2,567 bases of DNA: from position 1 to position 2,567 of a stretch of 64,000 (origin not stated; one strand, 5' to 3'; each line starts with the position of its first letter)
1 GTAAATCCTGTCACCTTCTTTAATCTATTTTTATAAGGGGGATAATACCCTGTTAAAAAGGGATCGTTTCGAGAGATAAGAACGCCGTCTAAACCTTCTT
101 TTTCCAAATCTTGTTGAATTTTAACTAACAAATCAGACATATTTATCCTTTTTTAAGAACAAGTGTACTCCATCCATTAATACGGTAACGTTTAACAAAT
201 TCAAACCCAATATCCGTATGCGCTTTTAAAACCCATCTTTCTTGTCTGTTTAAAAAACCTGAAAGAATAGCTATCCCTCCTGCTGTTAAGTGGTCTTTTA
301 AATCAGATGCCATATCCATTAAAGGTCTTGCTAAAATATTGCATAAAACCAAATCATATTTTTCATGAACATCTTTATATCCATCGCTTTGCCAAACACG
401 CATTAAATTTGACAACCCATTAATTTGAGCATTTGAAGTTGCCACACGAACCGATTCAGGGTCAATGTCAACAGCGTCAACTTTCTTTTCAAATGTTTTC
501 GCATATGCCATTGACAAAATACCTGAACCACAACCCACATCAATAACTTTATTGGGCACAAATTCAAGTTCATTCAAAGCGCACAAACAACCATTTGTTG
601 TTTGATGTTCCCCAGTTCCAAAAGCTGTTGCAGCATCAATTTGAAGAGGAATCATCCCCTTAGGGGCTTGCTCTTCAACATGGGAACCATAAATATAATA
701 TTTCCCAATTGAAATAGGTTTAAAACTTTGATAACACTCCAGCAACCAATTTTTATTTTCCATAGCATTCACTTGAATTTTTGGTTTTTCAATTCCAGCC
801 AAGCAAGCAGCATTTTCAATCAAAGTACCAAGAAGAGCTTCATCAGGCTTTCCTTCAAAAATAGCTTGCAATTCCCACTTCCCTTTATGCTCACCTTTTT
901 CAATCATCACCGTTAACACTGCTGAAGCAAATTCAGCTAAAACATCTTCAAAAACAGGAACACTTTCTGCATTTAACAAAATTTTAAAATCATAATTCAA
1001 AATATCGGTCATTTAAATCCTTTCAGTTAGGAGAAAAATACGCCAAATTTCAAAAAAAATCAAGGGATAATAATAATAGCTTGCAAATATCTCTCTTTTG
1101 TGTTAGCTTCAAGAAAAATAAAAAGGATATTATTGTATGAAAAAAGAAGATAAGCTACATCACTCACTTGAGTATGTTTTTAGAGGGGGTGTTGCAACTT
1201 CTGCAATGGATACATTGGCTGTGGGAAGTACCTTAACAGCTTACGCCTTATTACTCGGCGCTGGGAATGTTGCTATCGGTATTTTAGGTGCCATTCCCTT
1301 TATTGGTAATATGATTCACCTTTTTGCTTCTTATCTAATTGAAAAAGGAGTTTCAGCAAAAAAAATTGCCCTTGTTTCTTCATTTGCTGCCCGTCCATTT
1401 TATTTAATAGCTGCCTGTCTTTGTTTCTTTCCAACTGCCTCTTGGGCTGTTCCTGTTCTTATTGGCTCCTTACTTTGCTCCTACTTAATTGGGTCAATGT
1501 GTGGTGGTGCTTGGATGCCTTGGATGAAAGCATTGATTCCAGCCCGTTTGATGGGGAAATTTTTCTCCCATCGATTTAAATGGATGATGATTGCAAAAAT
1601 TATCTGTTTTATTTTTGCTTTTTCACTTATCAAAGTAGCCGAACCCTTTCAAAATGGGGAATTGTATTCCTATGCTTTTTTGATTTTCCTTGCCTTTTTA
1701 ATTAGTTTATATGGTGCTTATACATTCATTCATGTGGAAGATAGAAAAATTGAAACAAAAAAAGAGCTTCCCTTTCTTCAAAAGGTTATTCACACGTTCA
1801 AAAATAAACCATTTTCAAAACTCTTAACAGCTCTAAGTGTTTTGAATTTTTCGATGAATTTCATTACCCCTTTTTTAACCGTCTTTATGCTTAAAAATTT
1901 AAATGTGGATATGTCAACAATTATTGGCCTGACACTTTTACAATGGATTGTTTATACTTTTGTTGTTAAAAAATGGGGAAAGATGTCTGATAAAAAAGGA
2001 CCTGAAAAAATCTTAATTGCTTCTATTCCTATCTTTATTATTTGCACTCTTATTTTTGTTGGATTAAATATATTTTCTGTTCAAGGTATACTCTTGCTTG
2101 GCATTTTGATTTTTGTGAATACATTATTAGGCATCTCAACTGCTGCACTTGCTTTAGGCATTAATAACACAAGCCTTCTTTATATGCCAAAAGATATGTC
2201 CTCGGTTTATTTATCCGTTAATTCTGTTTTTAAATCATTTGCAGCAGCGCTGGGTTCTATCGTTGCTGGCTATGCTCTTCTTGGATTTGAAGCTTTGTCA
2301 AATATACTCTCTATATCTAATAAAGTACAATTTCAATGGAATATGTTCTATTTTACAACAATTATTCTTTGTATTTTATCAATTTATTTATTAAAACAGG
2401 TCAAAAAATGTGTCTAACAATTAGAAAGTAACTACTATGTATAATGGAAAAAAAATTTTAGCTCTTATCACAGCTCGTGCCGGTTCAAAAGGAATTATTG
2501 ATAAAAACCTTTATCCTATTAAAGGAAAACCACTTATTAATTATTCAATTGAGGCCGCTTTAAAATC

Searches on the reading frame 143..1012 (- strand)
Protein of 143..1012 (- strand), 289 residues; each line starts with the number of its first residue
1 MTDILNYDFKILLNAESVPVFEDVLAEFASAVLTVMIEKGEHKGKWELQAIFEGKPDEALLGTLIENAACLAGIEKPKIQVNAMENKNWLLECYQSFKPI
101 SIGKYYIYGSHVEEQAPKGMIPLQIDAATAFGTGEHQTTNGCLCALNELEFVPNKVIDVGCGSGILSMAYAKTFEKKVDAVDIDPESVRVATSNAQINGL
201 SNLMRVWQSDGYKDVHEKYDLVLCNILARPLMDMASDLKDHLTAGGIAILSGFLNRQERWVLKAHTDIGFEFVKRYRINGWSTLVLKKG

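Call 4: search_protein_families(library=pfam, proteins=[window:143-1012:-], max_evalue=0.1)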
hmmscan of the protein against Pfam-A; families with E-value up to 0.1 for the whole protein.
window:143-1012:- (289 aa): 21 families
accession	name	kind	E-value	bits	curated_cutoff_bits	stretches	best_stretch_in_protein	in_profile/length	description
PF06325.19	PrmA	-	7e-59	200.2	22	1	30-288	40-295/296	Ribosomal protein L11 methyltransferase (PrmA)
PF05175.20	MTS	-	4.7e-15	56.1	23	1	152-225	31-105/170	Methyltransferase small domain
PF13649.12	Methyltransf_25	-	8.1e-10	39.7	27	1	156-246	1-97/97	Methyltransferase domain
PF13847.12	Methyltransf_31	-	9.7e-10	38.7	27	1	154-229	5-85/145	Methyltransferase domain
PF08241.18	Methyltransf_11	-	6.2e-07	30.4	21.2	1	157-228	1-70/95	Methyltransferase domain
PF13489.12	Methyltransf_23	-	3e-06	27.5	27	1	150-256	20-122/164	Methyltransferase domain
PF02475.24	TRM5-TYW2_MTfase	-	8.7e-06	26.2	28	1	154-223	38-109/164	TRM5/TYW2 methyltransferase domain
PF08242.18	Methyltransf_12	-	1.7e-05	25.9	30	1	157-246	1-96/98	Methyltransferase domain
PF02353.26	CMAS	-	1.7e-05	24.8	27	1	154-276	64-188/273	Mycolic acid cyclopropane synthetase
PF01135.25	PCMT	-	2.2e-05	24.7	20.3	1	154-250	75-171/210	Protein-L-isoaspartate(D-aspartate) O-methyltransferase (PCMT)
PF09445.16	Methyltransf_15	-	2.7e-05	24.3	22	1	155-215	3-62/165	RNA cap guanine-N2 methyltransferase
PF03848.20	TehB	-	4.5e-05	23.4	20.4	1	152-227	30-104/193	Tellurite resistance protein TehB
PF12847.13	Methyltransf_18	-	0.0001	22.8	27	1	154-221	16-85/151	Methyltransferase domain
PF05958.17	tRNA_U5-meth_tr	-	0.0047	16.4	23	1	155-204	204-252/357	tRNA (Uracil-5-)-methyltransferase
PF01209.24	Ubie_methyltran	-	0.014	15.2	20.1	1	153-206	48-103/233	ubiE/COQ5 methyltransferase family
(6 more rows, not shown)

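Call 5: search_protein_families(library=ncbifam, proteins=[window:143-1012:-], max_evalue=0.1)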
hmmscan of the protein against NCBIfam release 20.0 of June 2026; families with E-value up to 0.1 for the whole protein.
window:143-1012:- (289 aa): 70 families (the best 25 are shown)
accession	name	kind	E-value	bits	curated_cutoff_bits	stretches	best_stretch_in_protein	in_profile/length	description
NF001784.0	PRK00517.2-1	equivalog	1.6e-50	172.3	244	1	38-287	37-290/290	50S ribosomal protein L11 methyltransferase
NF001786.0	PRK00517.2-4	equivalog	4.9e-48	163.6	327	1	78-288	71-274/277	50S ribosomal protein L11 methyltransferase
TIGR00406.1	prmA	equivalog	1.5e-46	159.1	183.15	1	41-281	48-287/288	50S ribosomal protein L11 methyltransferase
NF001785.0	PRK00517.2-2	equivalog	6.1e-38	130.6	188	1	75-288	68-281/282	50S ribosomal protein L11 methyltransferase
NF001790.0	PRK00517.3-3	equivalog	9.9e-34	116.9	269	1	83-285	53-258/262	50S ribosomal protein L11 methyltransferase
NF011529.0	PRK14968.1-3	equivalog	3.7e-18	65.7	162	1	153-259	35-144/198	putative methyltransferase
TIGR03533.1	L3_gln_methyl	equivalog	7.6e-14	51.7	229.7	1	153-225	122-196/284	50S ribosomal protein L3 N(5)-glutamine methyltransferase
TIGR03534.1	RF_mod_PrmC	equivalog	2e-13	50.4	199.1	1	153-225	88-163/253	peptide chain release factor N(5)-glutamine methyltransferase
TIGR00536.1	hemK_fam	subfamily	7e-13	48.3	115.5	1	154-225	116-189/286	HemK family protein methyltransferase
TIGR00537.1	hemK_rel_arch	hypoth_equivalog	8.6e-13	48.4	87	1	150-226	17-90/179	HemK2/MTQ2 family protein methyltransferase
TIGR01983.1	UbiG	equivalog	4.2e-10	39.3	102.95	1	150-257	47-157/228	bifunctional 2-polyprenyl-6-hydroxyphenol methylase/3-demethylubiquinol 3-O-methyltransferase UbiG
TIGR02072.1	BioC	equivalog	1.1e-09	38.5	184.95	1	146-255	27-137/244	malonyl-ACP O-methyltransferase BioC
TIGR02021.1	BchM-ChlM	equivalog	5.2e-09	35.9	158.9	1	134-224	36-124/218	magnesium protoporphyrin IX methyltransferase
TIGR02469.1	CbiT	equivalog_domain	2e-08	34.5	78.3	1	145-250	11-120/124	precorrin-6Y C5,15-methyltransferase (decarboxylating) subunit CbiT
NF007023.0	PRK09489.1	equivalog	5.2e-08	32.4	295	1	153-226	197-269/342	16S rRNA (guanine(1207)-N(2))-methyltransferase RsmC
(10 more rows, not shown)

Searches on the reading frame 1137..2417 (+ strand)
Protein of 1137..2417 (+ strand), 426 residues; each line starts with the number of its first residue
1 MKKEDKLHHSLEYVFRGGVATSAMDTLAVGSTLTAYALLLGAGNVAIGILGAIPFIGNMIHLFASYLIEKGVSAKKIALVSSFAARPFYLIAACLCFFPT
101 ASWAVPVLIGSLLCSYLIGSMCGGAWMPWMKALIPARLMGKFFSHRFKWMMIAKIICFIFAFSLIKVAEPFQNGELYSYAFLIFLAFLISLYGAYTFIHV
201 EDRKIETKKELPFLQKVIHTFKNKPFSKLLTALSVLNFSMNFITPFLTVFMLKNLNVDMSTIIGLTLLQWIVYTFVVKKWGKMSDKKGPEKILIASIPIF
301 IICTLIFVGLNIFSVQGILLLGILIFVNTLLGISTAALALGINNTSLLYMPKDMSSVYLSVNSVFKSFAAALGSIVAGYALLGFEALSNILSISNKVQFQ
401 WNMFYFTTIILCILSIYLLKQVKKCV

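Call 4: search_protein_families(library=pfam, proteins=[window:1137-2417:+], max_evalue=0.1)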
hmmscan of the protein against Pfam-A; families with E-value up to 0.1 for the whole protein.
window:1137-2417:+ (426 aa): 2 families
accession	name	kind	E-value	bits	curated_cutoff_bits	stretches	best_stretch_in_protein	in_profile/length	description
PF07690.21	MFS_1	-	2.6e-17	63.2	33.4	2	19-373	5-346/347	Major Facilitator Superfamily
PF13347.12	MFS_2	-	3.1e-06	26.5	27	1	146-418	139-418/427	MFS/sugar transport protein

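Call 5: search_protein_families(library=ncbifam, proteins=[window:1137-2417:+], max_evalue=0.1)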
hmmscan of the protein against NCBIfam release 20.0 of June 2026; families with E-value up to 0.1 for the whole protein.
window:1137-2417:+ (426 aa): 0 families

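Call 37: find_homologous_proteins(query=window:1137-2417:+)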
Query window:1137-2417:+ (426 aa): 75 proteins with E <= 0.001 among 8000 candidates.
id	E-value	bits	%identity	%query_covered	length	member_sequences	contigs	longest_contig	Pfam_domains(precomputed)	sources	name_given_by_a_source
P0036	2.4e-271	918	100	100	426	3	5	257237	PF13347.13,PF07690.22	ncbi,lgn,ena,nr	ncbi:MAG: MFS transporter [Alphaproteobacteria bacterium]|nr:MFS transporter [Alphaproteobacteria ba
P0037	1.1e-239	814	89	100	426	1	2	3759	PF07690.22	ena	-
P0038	3.0e-237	806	87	100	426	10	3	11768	PF13347.13,PF07690.22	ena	-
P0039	3.0e-236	802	87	100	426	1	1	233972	PF07690.22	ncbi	-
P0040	4.4e-234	795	87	100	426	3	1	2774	PF13347.13,PF07690.22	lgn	-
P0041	4.9e-224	762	82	100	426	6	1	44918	PF07690.22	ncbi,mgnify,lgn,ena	mgnify:FL=1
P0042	1.7e-221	754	80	100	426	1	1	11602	PF07690.22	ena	-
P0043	2.6e-221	753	80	100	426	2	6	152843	PF07690.22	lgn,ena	-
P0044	9.1e-221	751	81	100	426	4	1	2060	PF13347.13,PF07690.22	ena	-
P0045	1.8e-220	750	81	100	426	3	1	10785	PF07690.22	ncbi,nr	ncbi:MAG: MFS transporter [Alphaproteobacteria bacterium]|nr:MFS transporter [Alphaproteobacteria ba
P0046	2.0e-219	747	80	100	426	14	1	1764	PF07690.22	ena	-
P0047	1.2e-218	744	80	100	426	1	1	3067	PF07690.22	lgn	-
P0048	3.4e-218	743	80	100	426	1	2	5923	PF07690.22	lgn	-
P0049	2.7e-214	730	79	100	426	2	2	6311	PF07690.22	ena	-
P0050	6.5e-212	722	79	100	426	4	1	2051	PF07690.22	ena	-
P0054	6.5e-181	620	68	100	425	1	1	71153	PF07690.22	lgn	-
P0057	8.4e-154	531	58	99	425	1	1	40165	PF07690.22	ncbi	-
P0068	1.6e-126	441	52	100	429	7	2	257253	PF07690.22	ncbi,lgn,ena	-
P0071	3.8e-125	436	50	99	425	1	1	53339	PF07690.22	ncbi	-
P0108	3.9e-65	239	35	98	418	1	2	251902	-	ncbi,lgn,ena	-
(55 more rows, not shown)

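Call 38: find_encoding_contigs(protein=P0068, flank=6000, max_places=1)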
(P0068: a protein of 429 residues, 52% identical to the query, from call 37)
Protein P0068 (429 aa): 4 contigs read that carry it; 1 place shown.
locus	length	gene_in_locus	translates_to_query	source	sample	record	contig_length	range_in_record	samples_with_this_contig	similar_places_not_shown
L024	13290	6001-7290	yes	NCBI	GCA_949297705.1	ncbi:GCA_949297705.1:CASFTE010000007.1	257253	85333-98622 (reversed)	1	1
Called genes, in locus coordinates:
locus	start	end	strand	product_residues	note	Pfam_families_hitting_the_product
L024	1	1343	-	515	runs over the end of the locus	-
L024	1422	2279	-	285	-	PF00535:Glycos_transf_2, PF10111:Glyco_tranf_2_2, PF13641:Glyco_tranf_2_3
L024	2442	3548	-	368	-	PF03739:LptF_LptG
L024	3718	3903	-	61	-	-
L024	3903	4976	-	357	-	PF11477:PM0188 (weak)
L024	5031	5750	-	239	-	PF02348:CTP_transf_3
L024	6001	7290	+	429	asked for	PF07690:MFS_1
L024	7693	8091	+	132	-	-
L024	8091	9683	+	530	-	PF25225:DUF7843, PF13387:Lnb_N, PF25222:DUF7840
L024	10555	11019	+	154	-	PF00691:OmpA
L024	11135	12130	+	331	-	PF08238:Sel1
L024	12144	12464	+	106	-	-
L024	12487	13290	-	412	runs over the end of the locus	PF00768:Peptidase_S11, PF13354:Beta-lactamase2, PF05036:SPOR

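Call 39: find_encoding_contigs(protein=P0054, flank=6000, max_places=1)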
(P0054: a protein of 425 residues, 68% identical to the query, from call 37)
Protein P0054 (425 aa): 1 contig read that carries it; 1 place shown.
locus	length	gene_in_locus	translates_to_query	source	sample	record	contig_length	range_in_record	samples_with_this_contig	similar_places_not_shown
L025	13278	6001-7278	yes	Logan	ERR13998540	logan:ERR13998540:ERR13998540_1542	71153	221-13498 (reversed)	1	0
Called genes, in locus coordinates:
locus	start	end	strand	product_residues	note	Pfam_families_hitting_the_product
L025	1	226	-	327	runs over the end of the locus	PF02618:YceG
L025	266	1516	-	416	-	PF00109:ketoacyl-synt, PF02801:Ketoacyl-synt_C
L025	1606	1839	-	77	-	PF00550:PP-binding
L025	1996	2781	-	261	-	PF00106:adh_short, PF01370:Epimerase (weak), PF08659:KR, PF13460:NAD_binding_10, PF13561:adh_short_C2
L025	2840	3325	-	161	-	PF01668:SmpB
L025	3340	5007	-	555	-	PF01321:Creatinase_N, PF16189:Creatinase_N_2, PF00557:Peptidase_M24, PF16188:Peptidase_M24_C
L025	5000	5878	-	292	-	PF06325:PrmA, PF01135:PCMT (faint), PF05175:MTS, PF13489:Methyltransf_23, PF13649:Methyltransf_25, PF13847:Methyltransf_31, PF08241:Methyltransf_11 (weak)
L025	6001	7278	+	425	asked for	PF07690:MFS_1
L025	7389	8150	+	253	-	PF02348:CTP_transf_3, PF12804:NTP_transf_3 (weak)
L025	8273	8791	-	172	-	PF01281:Ribosomal_L9_N, PF03948:Ribosomal_L9_C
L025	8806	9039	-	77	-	PF01084:Ribosomal_S18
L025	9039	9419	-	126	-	PF01250:Ribosomal_S6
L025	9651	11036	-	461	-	-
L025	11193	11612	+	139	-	PF21157:DksA_N, PF01258:zf-dskA_traR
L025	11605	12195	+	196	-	PF02545:Maf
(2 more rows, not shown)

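Call 40: find_encoding_contigs(protein=P0108, flank=6000, max_places=1)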
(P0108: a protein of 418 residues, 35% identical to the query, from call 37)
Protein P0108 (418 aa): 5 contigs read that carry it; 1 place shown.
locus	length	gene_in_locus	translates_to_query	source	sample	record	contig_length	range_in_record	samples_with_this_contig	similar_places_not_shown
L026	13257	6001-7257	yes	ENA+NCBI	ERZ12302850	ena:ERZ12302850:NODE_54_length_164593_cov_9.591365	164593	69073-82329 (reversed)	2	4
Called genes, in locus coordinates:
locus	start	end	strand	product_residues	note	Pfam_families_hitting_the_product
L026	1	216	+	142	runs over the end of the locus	PF14345:GDYXXLXY (faint)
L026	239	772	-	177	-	-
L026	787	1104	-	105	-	-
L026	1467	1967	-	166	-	PF10688:Imp-YgjV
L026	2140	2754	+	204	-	PF00239:Resolvase, PF13384:HTH_23 (weak)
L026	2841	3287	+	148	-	PF00293:NUDIX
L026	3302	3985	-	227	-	PF00702:Hydrolase, PF13419:HAD_2, PF13242:Hydrolase_like (weak)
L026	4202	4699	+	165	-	-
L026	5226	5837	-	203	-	-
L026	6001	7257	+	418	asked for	-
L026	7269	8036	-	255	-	PF00459:Inositol_P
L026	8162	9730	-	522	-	-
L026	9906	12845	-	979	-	-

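Call 43: search_solved_structures(query=window:1137-2417:+, max_evalue=1)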
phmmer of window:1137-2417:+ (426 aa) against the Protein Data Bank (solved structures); distinct sequences matched with E-value up to 1: 1.
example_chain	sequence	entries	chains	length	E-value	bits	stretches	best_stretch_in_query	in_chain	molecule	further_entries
4qnd_A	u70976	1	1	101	0.041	16.3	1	231-284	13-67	Chemical transport protein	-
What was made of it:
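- Tried and rejected: A PDB search with the MFS was uninformative (call 43).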

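Call 86: search_protein_families(library=ncbifam, proteins=[L024:6001-7290:+], max_evalue=0.01)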
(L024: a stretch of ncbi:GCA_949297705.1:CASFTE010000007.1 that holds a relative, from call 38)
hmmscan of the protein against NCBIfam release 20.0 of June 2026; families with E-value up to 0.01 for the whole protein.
L024:6001-7290:+ (429 aa): 0 families

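Call 87: find_encoding_contigs(protein=P0071, flank=5000, max_places=1)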
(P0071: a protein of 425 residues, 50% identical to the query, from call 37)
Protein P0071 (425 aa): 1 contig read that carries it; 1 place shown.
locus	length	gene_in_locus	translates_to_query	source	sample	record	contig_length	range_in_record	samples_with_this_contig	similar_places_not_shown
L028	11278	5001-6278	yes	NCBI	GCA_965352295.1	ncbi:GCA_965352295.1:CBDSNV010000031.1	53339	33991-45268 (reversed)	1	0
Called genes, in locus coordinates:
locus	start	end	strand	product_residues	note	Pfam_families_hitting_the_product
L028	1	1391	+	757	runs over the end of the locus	PF01136:Peptidase_U32, PF12392:DUF3656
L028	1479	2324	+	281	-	PF05170:AsmA, PF05359:DUF748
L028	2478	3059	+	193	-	-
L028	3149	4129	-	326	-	PF02511:Thy1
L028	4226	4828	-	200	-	-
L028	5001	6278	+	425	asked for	PF07690:MFS_1 (weak)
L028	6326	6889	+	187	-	PF00398:RrnaAD (weak), PF02390:Methyltransf_4 (weak), PF13847:Methyltransf_31 (weak), PF13649:Methyltransf_25 (weak)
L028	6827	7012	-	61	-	-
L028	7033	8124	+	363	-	-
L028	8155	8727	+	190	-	PF01725:Ham1p_like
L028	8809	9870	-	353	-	PF00023:Ank (faint), PF13637:Ank_4 (faint), PF13606:Ank_3 (faint), PF13857:Ank_5 (faint), PF23745:ANK_LRRK2 (faint), PF12796:Ank_2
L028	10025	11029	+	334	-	PF01636:APH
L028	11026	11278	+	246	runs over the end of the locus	PF00702:Hydrolase, PF13419:HAD_2, PF13242:Hydrolase_like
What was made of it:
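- Its substrate and direction rest on linkage alone, and 2 of 8 homolog contexts lack both partners (calls 40, 87).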

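Call 88: find_encoding_contigs(protein=P0057, flank=5000, max_places=1)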
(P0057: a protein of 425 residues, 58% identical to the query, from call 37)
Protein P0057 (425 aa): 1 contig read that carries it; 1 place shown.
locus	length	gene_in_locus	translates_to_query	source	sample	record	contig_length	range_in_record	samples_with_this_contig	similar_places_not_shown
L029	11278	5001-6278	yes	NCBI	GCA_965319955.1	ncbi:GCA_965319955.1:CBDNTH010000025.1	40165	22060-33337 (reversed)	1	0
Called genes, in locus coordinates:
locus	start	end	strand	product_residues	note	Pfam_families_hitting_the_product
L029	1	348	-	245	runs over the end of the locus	PF00106:adh_short, PF08659:KR, PF01370:Epimerase (weak), PF13460:NAD_binding_10, PF13561:adh_short_C2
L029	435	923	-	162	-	PF01668:SmpB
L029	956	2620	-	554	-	PF01321:Creatinase_N, PF16189:Creatinase_N_2, PF00557:Peptidase_M24, PF16188:Peptidase_M24_C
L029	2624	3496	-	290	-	PF06325:PrmA, PF03848:TehB (weak), PF05175:MTS, PF13489:Methyltransf_23, PF02353:CMAS (weak), PF13847:Methyltransf_31, PF08241:Methyltransf_11 (weak), PF13649:Methyltransf_25, +1 more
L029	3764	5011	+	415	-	PF11477:PM0188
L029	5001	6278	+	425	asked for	PF07690:MFS_1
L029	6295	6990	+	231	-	PF02348:CTP_transf_3, PF12804:NTP_transf_3 (weak)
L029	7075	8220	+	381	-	-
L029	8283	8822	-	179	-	PF00210:Ferritin (faint), PF02915:Rubrerythrin, PF23458:DUF7130 (weak), PF21349:RUBY_RBDX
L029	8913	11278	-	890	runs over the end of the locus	-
